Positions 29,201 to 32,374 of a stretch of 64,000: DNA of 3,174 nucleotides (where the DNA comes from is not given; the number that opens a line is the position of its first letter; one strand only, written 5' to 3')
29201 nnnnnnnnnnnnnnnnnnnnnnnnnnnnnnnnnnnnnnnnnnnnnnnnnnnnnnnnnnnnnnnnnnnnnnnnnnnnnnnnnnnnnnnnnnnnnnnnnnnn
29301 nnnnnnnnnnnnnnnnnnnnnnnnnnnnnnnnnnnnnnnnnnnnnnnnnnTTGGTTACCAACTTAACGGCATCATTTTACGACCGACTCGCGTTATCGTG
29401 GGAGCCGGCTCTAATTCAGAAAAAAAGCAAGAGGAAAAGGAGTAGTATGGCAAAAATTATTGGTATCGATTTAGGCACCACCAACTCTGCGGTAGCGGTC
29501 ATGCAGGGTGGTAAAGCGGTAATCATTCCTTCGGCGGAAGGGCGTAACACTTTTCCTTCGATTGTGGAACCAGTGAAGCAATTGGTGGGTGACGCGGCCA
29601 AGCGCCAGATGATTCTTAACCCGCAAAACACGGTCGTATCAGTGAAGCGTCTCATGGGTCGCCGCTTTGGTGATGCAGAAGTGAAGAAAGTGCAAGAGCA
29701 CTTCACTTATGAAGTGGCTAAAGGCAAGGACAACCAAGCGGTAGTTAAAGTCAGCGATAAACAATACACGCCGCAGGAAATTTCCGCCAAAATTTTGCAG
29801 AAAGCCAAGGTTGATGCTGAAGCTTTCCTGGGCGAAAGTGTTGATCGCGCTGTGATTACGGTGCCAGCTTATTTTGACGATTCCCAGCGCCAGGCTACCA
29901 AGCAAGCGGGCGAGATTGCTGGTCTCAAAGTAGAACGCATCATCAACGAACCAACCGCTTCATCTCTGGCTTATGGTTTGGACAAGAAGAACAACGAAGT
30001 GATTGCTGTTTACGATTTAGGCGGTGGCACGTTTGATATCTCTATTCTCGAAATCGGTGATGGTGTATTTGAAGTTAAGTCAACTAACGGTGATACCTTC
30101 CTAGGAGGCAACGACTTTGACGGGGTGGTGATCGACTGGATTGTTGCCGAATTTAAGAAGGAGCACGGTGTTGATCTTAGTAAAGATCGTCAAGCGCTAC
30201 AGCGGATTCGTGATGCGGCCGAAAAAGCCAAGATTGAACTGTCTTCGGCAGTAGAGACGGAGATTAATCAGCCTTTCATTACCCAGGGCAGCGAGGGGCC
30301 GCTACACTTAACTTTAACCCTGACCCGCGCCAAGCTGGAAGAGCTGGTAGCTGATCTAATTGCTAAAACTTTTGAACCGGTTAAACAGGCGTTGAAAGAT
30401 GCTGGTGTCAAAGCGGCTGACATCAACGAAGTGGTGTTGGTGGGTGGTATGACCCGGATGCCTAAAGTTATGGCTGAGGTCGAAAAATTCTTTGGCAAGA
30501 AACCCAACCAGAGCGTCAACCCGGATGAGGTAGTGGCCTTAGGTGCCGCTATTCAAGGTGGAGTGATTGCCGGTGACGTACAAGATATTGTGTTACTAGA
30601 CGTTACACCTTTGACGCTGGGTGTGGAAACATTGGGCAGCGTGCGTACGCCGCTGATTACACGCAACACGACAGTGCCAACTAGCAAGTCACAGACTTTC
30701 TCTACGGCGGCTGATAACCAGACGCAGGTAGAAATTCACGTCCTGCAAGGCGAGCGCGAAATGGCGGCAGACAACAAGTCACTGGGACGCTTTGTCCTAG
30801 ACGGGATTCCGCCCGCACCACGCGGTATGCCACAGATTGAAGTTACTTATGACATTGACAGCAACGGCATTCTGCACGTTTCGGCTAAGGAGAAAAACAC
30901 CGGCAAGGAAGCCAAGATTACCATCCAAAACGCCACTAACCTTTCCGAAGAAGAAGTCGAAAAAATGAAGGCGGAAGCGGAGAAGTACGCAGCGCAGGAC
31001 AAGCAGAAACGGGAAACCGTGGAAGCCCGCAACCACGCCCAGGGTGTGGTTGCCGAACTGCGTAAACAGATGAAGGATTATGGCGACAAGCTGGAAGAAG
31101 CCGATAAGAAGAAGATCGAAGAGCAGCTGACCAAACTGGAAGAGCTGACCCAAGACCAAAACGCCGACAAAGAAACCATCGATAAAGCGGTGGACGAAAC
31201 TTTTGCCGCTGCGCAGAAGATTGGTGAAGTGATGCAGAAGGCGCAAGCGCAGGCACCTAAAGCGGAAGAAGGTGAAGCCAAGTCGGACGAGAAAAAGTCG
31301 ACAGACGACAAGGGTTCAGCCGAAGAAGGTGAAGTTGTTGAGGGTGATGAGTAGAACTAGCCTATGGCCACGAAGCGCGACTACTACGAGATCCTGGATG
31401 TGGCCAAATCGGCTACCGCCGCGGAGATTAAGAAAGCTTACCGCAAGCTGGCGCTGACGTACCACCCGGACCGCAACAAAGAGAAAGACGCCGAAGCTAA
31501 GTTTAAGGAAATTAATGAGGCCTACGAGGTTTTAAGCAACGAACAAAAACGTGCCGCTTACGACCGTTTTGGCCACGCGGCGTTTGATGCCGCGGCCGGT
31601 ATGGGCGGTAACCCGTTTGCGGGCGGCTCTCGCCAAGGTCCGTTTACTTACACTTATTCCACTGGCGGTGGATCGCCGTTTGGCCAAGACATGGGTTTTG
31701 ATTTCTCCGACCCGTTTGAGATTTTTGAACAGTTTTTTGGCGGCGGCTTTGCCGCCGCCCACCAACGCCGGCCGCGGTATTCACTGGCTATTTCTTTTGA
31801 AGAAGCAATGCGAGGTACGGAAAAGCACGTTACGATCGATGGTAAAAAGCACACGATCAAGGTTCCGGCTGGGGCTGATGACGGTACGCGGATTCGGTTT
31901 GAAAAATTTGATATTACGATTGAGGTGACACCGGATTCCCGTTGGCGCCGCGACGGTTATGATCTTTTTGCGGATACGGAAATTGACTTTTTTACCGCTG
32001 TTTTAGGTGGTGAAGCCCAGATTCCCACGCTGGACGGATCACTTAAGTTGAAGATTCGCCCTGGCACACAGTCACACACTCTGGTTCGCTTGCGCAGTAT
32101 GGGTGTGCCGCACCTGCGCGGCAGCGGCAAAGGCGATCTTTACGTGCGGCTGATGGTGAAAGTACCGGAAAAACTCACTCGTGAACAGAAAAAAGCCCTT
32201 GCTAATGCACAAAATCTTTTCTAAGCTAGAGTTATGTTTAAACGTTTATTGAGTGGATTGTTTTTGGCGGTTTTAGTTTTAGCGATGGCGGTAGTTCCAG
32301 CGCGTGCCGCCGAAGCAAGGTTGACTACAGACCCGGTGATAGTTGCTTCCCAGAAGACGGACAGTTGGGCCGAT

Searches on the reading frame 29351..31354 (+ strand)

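Call 6: search_protein_families(library=pfam, proteins=[window:29351-31354:+])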
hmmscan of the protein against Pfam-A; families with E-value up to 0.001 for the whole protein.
window:29351-31354:+ (667 aa): 2 families
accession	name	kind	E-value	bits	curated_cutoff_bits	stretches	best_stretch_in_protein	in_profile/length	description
PF00012.26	HSP70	-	5.7e-246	817.9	20.6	1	36-629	1-598/599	Hsp70 protein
PF06723.19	MreB_Mbl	-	2e-14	53.6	27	1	162-400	91-316/327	MreB/Mbl protein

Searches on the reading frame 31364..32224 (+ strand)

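Call 6: search_protein_families(library=pfam, proteins=[window:31364-32224:+])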
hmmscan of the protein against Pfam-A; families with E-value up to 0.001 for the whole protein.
window:31364-32224:+ (286 aa): 2 families
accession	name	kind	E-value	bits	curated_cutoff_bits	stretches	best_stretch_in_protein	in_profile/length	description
PF01556.23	DnaJ_C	-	4.5e-33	114.9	26.6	1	138-268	2-152/152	DnaJ C terminal domain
PF00226.36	DnaJ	-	6.4e-28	97.1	27.8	1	6-67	1-63/63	DnaJ domain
